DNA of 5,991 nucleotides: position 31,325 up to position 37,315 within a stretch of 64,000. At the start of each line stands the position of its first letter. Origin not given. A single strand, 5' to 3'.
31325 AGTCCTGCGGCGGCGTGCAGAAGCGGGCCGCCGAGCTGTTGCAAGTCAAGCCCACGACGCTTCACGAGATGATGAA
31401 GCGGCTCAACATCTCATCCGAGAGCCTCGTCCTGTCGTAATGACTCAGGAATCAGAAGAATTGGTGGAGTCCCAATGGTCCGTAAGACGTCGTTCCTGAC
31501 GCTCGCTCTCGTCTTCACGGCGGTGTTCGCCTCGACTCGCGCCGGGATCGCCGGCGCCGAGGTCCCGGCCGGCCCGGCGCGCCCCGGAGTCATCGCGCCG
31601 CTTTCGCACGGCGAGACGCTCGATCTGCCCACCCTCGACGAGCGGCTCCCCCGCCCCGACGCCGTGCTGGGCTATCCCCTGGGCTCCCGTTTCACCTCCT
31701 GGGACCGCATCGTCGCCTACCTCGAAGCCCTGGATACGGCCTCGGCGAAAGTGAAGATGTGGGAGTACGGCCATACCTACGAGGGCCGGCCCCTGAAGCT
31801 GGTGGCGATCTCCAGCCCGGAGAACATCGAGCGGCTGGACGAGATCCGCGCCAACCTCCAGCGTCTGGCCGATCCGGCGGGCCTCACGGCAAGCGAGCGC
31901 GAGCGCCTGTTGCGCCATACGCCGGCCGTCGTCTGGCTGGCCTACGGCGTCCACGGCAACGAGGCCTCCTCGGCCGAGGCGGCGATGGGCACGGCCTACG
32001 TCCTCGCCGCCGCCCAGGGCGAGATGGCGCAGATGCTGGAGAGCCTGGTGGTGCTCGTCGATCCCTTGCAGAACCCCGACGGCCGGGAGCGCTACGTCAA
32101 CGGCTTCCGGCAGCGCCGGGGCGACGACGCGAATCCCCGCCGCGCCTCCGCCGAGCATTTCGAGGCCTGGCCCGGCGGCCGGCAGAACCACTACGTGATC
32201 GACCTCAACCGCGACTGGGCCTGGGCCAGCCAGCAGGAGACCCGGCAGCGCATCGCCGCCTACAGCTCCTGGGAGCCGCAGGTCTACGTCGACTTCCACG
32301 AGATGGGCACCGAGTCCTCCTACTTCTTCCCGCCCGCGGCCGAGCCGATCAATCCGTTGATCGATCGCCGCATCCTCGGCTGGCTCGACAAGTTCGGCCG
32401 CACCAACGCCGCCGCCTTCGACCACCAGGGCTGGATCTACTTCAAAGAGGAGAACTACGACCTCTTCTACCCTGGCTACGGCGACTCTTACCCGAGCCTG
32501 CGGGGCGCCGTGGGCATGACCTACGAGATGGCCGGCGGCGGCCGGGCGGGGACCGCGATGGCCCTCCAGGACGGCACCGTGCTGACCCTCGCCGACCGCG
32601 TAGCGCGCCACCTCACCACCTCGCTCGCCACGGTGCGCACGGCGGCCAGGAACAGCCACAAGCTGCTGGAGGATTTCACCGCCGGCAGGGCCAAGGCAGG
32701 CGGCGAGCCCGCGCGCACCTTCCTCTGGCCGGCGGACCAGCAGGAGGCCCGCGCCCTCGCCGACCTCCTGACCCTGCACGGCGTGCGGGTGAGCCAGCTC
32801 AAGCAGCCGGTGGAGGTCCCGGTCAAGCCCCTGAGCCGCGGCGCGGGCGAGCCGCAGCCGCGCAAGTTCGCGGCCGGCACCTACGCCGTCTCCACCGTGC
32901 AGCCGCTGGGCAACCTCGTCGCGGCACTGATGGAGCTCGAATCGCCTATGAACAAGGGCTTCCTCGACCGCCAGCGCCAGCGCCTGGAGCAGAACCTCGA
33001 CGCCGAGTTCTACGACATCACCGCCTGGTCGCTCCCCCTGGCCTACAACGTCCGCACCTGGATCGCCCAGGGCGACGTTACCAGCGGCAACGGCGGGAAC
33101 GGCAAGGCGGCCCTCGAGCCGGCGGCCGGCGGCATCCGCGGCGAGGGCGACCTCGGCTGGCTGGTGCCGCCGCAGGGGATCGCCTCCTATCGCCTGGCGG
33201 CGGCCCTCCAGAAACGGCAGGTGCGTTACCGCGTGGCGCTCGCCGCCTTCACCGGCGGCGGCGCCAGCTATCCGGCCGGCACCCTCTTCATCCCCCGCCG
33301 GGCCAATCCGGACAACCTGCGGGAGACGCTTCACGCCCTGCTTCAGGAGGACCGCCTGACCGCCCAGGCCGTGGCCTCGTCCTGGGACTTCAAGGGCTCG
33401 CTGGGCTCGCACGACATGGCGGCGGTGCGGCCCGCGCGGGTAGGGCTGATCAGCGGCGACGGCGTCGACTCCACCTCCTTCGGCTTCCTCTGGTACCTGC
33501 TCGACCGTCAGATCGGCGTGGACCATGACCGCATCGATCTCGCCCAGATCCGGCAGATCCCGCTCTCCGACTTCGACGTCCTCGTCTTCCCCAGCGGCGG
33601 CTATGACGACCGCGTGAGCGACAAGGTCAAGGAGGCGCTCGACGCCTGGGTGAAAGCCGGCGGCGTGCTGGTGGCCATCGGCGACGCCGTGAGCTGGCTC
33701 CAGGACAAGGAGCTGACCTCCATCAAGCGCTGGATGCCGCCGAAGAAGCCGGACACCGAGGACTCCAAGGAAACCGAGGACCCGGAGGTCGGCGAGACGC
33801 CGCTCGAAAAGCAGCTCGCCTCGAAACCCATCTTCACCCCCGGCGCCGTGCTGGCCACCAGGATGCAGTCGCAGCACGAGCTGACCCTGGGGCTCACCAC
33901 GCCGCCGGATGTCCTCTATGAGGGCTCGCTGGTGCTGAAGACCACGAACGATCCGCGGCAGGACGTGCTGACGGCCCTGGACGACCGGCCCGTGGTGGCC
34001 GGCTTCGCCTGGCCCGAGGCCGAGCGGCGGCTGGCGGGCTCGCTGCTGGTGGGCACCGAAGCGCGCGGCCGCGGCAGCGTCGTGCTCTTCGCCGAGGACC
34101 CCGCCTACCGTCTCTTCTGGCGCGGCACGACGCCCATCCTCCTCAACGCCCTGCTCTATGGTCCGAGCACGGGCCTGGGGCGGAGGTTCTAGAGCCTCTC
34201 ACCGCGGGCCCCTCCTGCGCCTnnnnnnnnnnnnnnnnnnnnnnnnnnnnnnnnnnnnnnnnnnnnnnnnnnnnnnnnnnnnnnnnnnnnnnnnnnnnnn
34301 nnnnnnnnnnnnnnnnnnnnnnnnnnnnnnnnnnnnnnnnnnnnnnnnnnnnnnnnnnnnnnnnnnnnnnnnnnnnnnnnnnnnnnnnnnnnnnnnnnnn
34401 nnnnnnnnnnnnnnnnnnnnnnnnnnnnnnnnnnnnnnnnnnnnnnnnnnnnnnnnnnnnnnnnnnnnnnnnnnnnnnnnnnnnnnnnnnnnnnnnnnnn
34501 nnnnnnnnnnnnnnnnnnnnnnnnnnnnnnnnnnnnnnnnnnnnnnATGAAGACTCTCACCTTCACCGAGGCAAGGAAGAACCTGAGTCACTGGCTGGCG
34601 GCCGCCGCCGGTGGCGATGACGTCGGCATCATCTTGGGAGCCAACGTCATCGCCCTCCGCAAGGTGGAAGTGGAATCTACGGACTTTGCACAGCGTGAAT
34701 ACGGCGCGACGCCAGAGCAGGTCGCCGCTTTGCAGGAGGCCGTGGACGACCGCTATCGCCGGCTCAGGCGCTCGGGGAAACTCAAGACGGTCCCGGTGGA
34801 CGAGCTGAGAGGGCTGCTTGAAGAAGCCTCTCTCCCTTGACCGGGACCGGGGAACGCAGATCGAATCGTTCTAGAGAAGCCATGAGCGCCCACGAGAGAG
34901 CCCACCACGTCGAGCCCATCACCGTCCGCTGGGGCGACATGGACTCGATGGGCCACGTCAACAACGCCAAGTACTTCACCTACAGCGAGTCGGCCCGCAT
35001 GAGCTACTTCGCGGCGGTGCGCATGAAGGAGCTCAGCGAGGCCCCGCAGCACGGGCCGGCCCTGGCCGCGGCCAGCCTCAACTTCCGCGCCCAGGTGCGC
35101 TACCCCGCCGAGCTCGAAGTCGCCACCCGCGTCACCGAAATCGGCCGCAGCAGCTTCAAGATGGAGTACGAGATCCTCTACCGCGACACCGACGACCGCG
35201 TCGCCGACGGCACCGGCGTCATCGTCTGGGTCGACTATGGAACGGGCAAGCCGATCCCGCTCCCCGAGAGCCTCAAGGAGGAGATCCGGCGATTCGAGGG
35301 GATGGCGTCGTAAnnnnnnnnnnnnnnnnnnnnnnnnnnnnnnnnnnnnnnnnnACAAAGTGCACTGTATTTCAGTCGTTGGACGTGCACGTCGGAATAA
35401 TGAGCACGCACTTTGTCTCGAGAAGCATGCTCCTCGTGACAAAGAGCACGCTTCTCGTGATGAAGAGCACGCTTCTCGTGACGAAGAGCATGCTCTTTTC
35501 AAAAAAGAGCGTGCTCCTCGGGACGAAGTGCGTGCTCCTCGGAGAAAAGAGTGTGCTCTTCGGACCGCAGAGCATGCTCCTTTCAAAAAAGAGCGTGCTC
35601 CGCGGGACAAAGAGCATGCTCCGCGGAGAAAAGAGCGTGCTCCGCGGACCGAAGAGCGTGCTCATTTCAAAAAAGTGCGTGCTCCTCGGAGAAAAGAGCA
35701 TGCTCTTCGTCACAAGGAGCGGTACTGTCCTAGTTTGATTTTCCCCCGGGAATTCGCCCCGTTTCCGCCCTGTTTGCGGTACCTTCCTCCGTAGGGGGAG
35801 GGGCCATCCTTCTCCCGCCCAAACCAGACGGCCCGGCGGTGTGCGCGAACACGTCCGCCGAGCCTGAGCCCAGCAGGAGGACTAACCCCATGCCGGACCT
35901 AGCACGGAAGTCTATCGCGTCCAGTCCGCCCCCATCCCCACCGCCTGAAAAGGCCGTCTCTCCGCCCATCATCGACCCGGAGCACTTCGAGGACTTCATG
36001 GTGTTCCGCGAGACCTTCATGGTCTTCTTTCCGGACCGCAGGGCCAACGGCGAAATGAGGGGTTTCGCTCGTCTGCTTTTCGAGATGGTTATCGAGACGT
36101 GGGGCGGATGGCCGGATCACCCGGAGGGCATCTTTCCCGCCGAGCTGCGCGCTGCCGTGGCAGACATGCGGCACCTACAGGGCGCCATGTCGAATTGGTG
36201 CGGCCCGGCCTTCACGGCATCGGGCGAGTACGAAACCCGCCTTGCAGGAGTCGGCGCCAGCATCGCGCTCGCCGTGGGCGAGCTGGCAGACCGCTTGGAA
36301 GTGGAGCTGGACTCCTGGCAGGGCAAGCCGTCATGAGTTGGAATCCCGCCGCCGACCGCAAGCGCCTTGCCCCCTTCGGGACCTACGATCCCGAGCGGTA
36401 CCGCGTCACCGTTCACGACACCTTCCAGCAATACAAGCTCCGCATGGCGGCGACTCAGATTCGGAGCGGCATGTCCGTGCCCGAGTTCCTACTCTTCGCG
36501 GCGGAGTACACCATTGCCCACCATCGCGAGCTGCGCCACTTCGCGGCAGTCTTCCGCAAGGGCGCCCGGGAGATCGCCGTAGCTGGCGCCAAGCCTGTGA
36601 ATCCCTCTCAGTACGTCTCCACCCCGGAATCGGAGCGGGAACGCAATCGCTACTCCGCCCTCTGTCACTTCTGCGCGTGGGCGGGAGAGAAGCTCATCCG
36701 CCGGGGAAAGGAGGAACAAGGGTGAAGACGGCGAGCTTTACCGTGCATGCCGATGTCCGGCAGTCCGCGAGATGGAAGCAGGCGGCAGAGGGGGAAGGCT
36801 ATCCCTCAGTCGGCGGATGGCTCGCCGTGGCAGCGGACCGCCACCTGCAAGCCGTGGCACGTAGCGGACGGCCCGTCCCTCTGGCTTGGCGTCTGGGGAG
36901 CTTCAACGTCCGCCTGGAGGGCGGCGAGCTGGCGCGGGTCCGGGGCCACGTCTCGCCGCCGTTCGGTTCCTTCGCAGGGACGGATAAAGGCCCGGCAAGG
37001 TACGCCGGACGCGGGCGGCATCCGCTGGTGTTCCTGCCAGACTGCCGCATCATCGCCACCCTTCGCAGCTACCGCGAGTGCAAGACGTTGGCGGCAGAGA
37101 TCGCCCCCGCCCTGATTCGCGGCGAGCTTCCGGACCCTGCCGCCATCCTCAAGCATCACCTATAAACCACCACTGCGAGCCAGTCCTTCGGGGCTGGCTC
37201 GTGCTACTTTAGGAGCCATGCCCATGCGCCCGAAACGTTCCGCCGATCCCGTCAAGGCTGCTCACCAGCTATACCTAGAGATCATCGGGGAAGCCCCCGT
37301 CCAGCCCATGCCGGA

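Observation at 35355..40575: About 30 copies of a 21-bp repeat with a palindromic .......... core, in two inverted arrays, split by a transposon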

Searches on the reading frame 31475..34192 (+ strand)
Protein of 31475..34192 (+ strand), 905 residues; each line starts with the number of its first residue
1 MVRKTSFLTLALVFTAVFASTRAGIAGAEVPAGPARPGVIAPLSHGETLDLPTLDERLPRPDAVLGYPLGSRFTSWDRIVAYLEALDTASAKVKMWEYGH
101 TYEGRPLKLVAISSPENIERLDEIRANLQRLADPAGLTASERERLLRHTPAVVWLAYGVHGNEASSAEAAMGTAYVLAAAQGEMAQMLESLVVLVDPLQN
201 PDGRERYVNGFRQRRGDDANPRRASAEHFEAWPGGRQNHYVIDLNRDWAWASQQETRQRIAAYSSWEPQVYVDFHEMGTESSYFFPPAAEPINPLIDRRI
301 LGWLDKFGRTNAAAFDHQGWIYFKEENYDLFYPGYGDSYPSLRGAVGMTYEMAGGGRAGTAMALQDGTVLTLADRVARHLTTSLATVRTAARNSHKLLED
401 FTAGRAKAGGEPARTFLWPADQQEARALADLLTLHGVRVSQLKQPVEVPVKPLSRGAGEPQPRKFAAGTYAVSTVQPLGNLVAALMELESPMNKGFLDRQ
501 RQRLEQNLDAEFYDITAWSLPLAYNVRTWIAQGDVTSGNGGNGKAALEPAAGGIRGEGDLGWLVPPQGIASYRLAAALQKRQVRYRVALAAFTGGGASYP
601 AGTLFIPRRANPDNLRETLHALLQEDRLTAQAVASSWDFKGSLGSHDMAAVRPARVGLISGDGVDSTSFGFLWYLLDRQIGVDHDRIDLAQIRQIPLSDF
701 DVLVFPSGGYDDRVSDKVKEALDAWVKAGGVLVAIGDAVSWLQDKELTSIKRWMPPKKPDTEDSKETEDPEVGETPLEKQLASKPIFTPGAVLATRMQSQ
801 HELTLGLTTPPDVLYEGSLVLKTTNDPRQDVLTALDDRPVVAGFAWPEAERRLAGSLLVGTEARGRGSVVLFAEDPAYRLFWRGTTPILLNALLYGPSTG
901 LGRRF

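Call 10: search_protein_families(library=pfam, proteins=[window:31475-34192:+], max_evalue=0.01)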
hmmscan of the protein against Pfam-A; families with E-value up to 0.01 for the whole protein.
window:31475-34192:+ (905 aa): 2 families
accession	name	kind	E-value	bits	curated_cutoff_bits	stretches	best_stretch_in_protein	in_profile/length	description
PF00246.29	Peptidase_M14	-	6.8e-18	65.7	21.6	1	79-335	1-240/286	Zinc carboxypeptidase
PF09822.16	ABC_transp_aux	-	0.0055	16.4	34.7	0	655-744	3-88/288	ABC-type uncharacterized transport system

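Call 21: find_related_loci(query=window:31475-34192:+, collection=metagenome_contigs, flank=10000)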
Query window:31475-34192:+ (905 aa) in metagenome_contigs; peptide patterns used: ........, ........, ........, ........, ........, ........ (x = any residue, [..] = any of these).
175 stretches matched a pattern; 140 encode a relative of the query (tblastn E <= 1e-3); the best 80 are kept; 80 distinct loci.
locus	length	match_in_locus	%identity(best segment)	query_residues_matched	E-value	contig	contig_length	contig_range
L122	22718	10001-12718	90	1-905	0e+0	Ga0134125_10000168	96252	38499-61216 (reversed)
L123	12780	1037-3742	90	1-905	0e+0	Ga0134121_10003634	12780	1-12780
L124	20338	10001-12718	90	1-905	0e+0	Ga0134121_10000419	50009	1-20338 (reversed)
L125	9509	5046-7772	90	1-905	0e+0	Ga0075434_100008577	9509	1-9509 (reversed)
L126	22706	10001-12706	85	1-905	0e+0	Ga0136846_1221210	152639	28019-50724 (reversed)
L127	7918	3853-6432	86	39-905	0e+0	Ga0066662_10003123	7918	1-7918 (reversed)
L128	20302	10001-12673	76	1-904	0e+0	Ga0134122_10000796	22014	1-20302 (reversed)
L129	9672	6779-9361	77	39-904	0e+0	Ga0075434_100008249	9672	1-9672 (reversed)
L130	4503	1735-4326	76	38-905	0e+0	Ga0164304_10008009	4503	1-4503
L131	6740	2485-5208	74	1-905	0e+0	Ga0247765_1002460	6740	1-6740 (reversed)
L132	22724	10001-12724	74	1-905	0e+0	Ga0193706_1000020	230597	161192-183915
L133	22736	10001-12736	76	1-904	0e+0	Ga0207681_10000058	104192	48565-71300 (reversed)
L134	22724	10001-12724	74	1-905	0e+0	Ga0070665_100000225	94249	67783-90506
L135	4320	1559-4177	76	30-902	0e+0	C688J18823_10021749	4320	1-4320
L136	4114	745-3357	73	28-902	0e+0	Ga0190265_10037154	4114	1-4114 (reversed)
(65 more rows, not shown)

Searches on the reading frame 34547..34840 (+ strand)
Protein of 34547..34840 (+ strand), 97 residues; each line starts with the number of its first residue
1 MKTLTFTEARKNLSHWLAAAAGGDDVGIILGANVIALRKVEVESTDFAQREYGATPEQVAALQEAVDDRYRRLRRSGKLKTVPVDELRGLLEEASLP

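Call 42: search_protein_families(library=pfam, proteins=[window:34547-34840:+], max_evalue=1)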
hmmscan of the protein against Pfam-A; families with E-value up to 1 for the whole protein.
window:34547-34840:+ (97 aa): 2 families
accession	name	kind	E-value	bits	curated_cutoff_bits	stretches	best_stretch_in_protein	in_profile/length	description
PF02604.26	PhdYeFM_antitox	-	0.0011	19.1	29.8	1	1-25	1-25/74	Antitoxin Phd_YefM, type II toxin-antitoxin system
PF01383.26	CpcD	-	0.18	12.6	27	1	59-87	8-36/55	CpcD/allophycocyanin linker domain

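Call 52: search_protein_families(library=ncbifam, proteins=[window:34547-34840:+], max_evalue=0.01)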
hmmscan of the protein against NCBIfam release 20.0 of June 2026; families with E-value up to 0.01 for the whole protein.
window:34547-34840:+ (97 aa): 0 families

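Call 60: find_encoding_contigs(protein=window:34547-34840:+, flank=6000, max_places=10)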
Protein window:34547-34840:+ (97 aa): no gene with exactly this product is on record in the collection.

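Call 66: search_protein_families(library=phrogs, proteins=[window:34547-34840:+], max_evalue=0.001)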
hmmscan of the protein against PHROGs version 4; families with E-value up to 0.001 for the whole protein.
window:34547-34840:+ (97 aa): 0 families

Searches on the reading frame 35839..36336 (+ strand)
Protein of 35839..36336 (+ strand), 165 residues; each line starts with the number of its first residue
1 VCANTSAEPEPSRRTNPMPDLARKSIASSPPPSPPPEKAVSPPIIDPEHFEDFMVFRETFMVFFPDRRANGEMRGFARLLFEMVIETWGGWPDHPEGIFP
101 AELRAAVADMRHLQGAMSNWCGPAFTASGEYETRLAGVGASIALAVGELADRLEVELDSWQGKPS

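Call 10: search_protein_families(library=pfam, proteins=[window:35839-36336:+], max_evalue=0.01)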
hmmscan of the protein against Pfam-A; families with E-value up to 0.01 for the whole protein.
window:35839-36336:+ (165 aa): 0 families

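Call 52: search_protein_families(library=ncbifam, proteins=[window:35890-36336:+], max_evalue=0.01)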
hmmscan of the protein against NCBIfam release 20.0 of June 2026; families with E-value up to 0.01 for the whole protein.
window:35890-36336:+ (148 aa): 0 families

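Call 66: search_protein_families(library=phrogs, proteins=[window:35890-36336:+], max_evalue=0.001)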
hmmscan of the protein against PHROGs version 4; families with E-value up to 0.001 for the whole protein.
window:35890-36336:+ (148 aa): 0 families

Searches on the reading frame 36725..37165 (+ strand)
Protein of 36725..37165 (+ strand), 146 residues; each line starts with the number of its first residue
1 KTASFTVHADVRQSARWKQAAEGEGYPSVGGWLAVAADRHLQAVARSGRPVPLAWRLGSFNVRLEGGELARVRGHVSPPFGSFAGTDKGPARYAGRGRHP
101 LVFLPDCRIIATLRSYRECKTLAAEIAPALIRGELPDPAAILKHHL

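Call 10: search_protein_families(library=pfam, proteins=[window:36725-37165:+], max_evalue=0.01)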
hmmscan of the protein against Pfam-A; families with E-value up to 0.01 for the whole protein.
window:36725-37165:+ (146 aa): 0 families

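Call 52: search_protein_families(library=ncbifam, proteins=[window:36725-37165:+], max_evalue=0.01)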
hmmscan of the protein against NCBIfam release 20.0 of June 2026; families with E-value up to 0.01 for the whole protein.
window:36725-37165:+ (146 aa): 0 families

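Call 66: search_protein_families(library=phrogs, proteins=[window:36725-37165:+], max_evalue=0.001)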
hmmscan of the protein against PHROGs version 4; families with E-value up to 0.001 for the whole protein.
window:36725-37165:+ (146 aa): 0 families

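Call 91: search_solved_structures(query=A2, max_evalue=5)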
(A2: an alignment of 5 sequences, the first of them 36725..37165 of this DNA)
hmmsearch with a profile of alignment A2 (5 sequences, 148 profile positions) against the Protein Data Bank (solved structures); distinct sequences matched with E-value up to 5: 0.

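Call 92: search_protein_families(library=pfam, alignment_id=A2, max_evalue=5)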
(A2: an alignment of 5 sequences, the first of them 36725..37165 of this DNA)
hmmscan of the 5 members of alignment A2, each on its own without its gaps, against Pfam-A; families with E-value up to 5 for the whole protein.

A. member 1, window:36725-37165:+ (146 aa): 0 families

B. families by the number of members that match (of 5 scanned): 0 families
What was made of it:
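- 35890..37454 (+): Left-end module of small ORFs of unknown function (35890-36336, 36333-36725, 36725-37165, 37218-37454). Relatives carry a similar run of small ORFs at the same position. Homology was tested for OrfC (51-58% identical in four relatives) and OrfB (20-52%); the other two ORFs were not aligned. OrfC has an N-terminus that resembles a ribbon-helix-helix motif by eye only. No Pfam, NCBIfam or PDB hit (calls 10, 52, 91, 92).
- Tried and rejected: Transposon OrfC: no Pfam or PDB hit (calls 91, 92).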

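Call 97: predict_structure(protein=window:36725-37165:+)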
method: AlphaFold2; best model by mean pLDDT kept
length: 146 residues; sequences in the alignment: 1
mean_pLDDT: 45.2   pTM: 0.38
mean pLDDT of the five models: 45.2, 40.1, 35.8, 34.9, 32.0
residues with pLDDT >= 90: 0; 70-90: 3; 50-70: 57; < 50: 86
segments of 3 or more residues with pLDDT < 50: 1-13, 64-114, 130-133, 138-146
pLDDT, mean of each block of 10 residues (from residue 1): 31 55 65 58 55 50 43 30 25 33 39 49 52 49 42
secondary structure, 60 per line:
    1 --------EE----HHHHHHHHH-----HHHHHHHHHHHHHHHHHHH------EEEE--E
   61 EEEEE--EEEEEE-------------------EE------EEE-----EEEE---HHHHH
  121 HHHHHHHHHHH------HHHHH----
elements in order: H15-23 H29-47 E54-57 E60-65 E68-73 E101-103 E109-112 H116-131 H138-142
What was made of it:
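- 35890..37454 (+): AF2 pLDDT 45 (call 97).
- Tried and rejected: The single-sequence AF2 model is too poor to search with, pLDDT 45 (call 97).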
